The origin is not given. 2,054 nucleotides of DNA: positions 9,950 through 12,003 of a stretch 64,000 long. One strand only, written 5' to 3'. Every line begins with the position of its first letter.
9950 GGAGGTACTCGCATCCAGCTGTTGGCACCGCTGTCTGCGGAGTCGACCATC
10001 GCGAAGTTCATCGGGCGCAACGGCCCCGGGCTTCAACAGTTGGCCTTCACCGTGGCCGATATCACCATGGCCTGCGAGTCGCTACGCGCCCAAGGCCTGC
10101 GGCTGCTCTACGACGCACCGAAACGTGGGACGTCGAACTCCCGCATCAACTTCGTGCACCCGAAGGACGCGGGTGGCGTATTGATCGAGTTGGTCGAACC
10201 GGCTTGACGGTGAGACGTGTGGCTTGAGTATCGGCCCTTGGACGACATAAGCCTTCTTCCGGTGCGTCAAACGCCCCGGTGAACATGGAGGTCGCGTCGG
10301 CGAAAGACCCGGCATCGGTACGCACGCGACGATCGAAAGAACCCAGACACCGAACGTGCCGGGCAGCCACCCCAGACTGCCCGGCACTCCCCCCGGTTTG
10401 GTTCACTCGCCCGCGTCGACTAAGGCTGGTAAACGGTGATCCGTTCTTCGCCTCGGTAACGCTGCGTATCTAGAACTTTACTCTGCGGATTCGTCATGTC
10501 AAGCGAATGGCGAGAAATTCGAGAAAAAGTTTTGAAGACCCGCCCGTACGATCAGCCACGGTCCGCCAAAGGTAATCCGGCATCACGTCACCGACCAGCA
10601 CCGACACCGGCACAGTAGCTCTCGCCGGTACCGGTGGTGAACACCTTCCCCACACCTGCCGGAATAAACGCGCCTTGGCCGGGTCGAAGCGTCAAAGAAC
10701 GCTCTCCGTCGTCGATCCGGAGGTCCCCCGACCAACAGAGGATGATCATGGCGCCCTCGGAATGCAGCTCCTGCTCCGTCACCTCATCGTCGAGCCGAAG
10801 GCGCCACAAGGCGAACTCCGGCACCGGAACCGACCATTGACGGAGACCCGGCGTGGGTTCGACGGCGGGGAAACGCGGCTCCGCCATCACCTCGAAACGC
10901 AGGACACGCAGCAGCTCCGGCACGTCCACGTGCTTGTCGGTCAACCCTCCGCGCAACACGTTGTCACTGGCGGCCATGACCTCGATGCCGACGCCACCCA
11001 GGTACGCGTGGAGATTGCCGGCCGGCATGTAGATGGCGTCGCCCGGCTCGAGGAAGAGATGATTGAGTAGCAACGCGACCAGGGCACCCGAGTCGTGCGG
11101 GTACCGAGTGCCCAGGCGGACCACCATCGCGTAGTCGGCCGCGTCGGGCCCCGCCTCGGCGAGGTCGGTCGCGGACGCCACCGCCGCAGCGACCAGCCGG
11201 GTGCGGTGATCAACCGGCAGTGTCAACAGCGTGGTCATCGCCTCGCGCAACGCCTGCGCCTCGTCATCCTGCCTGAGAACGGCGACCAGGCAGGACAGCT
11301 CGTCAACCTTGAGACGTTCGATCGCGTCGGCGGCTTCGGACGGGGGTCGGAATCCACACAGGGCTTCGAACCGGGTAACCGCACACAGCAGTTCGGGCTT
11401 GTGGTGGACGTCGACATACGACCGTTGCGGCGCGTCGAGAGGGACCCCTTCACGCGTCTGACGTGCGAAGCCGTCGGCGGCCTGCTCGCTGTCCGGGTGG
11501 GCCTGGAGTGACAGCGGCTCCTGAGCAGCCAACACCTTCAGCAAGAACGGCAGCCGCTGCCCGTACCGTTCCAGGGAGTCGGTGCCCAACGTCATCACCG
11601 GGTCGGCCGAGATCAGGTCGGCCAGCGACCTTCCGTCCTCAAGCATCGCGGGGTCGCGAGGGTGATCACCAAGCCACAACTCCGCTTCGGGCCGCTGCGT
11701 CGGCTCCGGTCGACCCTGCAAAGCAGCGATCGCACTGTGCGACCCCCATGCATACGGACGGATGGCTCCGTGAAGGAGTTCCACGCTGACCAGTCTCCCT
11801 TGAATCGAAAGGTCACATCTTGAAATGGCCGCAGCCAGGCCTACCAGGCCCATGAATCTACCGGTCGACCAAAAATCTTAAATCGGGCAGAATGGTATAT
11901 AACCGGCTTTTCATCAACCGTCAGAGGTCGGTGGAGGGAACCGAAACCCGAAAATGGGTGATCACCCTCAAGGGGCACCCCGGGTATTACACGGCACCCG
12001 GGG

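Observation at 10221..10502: Strong promoter driving an ORF-less, rod-shaped candidate ncRNA (6S/Ms1-like?)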

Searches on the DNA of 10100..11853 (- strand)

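Call 4: search_rna_families(source=window, start=10100, end=10700, threshold=evalue, max_evalue=10, show_alignments=3)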
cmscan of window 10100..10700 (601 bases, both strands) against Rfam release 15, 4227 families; matches with E-value up to 10: 1.
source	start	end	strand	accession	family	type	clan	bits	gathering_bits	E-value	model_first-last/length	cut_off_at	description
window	10375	10443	-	RF01973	H19_2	Gene; lncRNA;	-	9.7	50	9.8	1-69/69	no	H19 conserved region 2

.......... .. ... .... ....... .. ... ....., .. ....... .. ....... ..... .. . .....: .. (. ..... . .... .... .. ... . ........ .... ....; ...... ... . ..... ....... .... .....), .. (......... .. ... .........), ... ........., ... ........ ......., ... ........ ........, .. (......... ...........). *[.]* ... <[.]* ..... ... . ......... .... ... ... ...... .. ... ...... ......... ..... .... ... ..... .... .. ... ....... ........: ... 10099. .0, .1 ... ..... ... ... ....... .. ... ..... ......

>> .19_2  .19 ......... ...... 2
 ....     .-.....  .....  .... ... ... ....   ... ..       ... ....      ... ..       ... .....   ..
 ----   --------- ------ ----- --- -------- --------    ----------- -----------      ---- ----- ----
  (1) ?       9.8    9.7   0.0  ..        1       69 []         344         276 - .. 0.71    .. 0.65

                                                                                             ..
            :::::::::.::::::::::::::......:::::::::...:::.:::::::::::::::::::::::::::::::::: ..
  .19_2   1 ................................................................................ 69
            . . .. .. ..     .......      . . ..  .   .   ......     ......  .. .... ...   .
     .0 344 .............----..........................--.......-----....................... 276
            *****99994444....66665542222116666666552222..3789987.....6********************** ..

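Call 17: search_rna_families(sources=[L001, L002, L003, L004, L005, L006, L009, L010], threshold=evalue, max_evalue=5)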
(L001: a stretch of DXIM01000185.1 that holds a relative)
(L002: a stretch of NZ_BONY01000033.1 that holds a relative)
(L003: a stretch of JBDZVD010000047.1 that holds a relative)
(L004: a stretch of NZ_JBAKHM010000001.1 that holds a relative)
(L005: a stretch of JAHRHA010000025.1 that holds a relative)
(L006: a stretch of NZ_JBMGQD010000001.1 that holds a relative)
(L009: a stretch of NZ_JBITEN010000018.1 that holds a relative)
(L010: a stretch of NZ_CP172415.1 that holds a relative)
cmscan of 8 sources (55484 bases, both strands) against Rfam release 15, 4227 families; matches with E-value up to 5: 4.
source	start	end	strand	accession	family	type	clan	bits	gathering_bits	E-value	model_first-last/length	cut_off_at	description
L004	5255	5349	-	RF02463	Ms_AS-1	Gene; sRNA;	-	27.7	37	0.23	1-98/98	no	Mycobacterium sRNA Ms_AS-1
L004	3158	3250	+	RF03771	mir-341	Gene; miRNA;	-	27.3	90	0.11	1-96/96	no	mir-341 microRNA precursor family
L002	5904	5967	-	RF03330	mir-750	Gene; miRNA;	-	22.4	60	1.7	1-80/80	no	mir-750 microRNA precursor family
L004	2050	2096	-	RF00223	IRES_Bip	Cis-reg; IRES;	-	14.5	40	3.3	1-263/263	no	bip internal ribosome entry site (IRES)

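Call 37: build_rna_model(alignment_id=A3, structure=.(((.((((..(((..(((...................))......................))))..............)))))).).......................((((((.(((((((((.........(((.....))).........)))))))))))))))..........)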
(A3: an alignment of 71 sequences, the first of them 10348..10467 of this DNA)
Model R1 built from alignment A3 (71 sequences, 181 columns); structure: as given.
model positions 121; base pairs 31; branch points 1; effective number of sequences 1.85; information 0.59 bits per position. Calibrated on 0.2 Mb of random sequence (short: E-values are rough).
structure used (alignment columns):
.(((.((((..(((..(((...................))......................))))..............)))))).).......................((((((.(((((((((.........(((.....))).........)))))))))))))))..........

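Call 38: search_with_rna_model(model_id=R1, sources=[window, L006, L007, L008, L009, L010, L011, L012, L013, L014, L015, L045, L069, L019, L038, L058, L060], max_evalue=10, show_alignments=2)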
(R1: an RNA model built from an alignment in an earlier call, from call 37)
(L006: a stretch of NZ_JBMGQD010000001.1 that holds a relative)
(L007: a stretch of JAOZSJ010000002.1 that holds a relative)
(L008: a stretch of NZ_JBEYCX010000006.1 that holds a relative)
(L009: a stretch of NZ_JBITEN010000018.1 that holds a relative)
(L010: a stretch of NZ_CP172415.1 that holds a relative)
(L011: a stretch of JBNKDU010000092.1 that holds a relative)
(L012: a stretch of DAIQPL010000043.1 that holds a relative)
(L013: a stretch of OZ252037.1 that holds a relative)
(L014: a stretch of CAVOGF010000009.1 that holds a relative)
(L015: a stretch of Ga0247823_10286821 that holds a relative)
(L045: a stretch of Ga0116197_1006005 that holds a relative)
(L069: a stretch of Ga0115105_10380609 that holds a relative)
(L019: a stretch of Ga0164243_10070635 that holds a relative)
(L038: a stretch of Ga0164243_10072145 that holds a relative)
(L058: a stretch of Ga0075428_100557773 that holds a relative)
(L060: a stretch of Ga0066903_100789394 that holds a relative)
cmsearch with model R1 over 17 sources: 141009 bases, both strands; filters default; matches with E-value up to 10: 10.
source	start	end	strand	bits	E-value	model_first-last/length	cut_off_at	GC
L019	3554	3650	+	89.2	2.6e-19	1-95/121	3'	0.69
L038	3498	3594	+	89.2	2.6e-19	1-95/121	3'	0.69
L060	1626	1696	+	86.1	1.4e-18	1-71/121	3'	0.68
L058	1149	1224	+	84.5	3.4e-18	1-76/121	3'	0.72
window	10348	10467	-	59.1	3.6e-12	1-121/121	no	0.66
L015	71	172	-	23.4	0.0011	42-113/121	no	0.57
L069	597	677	+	16.2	0.052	1-121/121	no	0.53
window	6359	6399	-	9.6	1.9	56-113/121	no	0.59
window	34885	34976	-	9.5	2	1-121/121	no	0.65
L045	2311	2344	+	7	8.1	1-121/121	no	0.47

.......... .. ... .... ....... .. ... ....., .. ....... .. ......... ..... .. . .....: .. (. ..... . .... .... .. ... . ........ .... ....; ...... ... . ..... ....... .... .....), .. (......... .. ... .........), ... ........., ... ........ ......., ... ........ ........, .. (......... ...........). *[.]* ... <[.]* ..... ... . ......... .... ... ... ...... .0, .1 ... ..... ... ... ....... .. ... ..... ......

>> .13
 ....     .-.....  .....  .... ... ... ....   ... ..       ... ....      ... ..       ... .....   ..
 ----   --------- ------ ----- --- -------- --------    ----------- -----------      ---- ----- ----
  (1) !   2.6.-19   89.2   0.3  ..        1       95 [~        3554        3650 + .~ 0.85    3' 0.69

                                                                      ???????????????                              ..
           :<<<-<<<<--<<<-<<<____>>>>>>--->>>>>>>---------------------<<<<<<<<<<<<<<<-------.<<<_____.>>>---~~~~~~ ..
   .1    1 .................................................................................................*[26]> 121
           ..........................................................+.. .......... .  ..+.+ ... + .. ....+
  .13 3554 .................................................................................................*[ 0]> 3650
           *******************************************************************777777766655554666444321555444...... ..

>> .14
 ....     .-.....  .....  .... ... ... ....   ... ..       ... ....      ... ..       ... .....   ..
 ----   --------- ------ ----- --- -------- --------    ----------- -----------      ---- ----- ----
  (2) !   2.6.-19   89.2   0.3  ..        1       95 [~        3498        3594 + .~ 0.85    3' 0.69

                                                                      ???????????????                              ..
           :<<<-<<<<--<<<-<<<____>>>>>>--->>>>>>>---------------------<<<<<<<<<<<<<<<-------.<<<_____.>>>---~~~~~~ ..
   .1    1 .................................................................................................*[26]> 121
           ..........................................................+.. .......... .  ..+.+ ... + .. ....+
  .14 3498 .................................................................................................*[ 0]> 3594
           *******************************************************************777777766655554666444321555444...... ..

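Call 47: search_with_rna_model(model_id=R1, sources=[L096, L097], max_evalue=1, show_alignments=1)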
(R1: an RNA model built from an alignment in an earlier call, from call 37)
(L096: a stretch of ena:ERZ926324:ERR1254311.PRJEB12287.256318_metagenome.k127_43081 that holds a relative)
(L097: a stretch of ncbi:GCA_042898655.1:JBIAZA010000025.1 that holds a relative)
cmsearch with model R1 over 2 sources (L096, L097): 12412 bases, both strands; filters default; matches with E-value up to 1: 3.
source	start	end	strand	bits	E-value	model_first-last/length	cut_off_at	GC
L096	3742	3864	+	77.5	1.4e-17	1-121/121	no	0.73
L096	3800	3856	-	10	0.14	60-113/121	no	0.79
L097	1649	1762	-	7.9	0.43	1-121/121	no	0.76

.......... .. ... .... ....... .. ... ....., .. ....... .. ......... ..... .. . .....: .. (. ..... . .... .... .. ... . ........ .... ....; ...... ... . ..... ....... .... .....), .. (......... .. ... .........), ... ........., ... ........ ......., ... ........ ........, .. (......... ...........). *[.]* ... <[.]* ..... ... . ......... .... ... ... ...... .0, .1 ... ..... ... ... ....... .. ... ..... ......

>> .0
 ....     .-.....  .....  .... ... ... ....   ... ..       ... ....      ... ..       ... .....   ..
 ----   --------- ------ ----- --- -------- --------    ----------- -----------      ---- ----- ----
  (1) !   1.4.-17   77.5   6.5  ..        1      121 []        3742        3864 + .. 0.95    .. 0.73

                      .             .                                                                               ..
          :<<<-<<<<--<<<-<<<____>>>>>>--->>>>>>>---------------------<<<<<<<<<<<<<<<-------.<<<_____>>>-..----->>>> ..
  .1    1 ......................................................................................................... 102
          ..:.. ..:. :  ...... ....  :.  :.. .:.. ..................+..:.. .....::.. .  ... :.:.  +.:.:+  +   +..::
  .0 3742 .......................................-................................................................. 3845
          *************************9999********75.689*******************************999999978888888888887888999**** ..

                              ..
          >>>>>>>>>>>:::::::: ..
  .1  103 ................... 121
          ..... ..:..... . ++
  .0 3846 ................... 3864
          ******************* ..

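Call 61: search_with_rna_model(model_id=R1, sources=[L098, L099, L100], max_evalue=1, show_alignments=3)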
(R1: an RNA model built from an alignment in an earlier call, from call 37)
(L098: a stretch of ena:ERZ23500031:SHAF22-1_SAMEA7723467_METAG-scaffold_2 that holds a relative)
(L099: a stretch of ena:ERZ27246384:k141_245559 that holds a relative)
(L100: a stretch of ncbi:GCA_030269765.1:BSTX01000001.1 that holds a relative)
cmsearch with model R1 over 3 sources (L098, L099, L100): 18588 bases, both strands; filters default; matches with E-value up to 1: 4.
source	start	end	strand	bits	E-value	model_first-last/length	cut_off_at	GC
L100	4614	4756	+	74.8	8.7e-17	1-121/121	no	0.7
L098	3819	3934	+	63.3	4.7e-14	1-121/121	no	0.67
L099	3807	3934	+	57.3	1.3e-12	1-121/121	no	0.7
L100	4696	4757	-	12.9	0.042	51-113/121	no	0.73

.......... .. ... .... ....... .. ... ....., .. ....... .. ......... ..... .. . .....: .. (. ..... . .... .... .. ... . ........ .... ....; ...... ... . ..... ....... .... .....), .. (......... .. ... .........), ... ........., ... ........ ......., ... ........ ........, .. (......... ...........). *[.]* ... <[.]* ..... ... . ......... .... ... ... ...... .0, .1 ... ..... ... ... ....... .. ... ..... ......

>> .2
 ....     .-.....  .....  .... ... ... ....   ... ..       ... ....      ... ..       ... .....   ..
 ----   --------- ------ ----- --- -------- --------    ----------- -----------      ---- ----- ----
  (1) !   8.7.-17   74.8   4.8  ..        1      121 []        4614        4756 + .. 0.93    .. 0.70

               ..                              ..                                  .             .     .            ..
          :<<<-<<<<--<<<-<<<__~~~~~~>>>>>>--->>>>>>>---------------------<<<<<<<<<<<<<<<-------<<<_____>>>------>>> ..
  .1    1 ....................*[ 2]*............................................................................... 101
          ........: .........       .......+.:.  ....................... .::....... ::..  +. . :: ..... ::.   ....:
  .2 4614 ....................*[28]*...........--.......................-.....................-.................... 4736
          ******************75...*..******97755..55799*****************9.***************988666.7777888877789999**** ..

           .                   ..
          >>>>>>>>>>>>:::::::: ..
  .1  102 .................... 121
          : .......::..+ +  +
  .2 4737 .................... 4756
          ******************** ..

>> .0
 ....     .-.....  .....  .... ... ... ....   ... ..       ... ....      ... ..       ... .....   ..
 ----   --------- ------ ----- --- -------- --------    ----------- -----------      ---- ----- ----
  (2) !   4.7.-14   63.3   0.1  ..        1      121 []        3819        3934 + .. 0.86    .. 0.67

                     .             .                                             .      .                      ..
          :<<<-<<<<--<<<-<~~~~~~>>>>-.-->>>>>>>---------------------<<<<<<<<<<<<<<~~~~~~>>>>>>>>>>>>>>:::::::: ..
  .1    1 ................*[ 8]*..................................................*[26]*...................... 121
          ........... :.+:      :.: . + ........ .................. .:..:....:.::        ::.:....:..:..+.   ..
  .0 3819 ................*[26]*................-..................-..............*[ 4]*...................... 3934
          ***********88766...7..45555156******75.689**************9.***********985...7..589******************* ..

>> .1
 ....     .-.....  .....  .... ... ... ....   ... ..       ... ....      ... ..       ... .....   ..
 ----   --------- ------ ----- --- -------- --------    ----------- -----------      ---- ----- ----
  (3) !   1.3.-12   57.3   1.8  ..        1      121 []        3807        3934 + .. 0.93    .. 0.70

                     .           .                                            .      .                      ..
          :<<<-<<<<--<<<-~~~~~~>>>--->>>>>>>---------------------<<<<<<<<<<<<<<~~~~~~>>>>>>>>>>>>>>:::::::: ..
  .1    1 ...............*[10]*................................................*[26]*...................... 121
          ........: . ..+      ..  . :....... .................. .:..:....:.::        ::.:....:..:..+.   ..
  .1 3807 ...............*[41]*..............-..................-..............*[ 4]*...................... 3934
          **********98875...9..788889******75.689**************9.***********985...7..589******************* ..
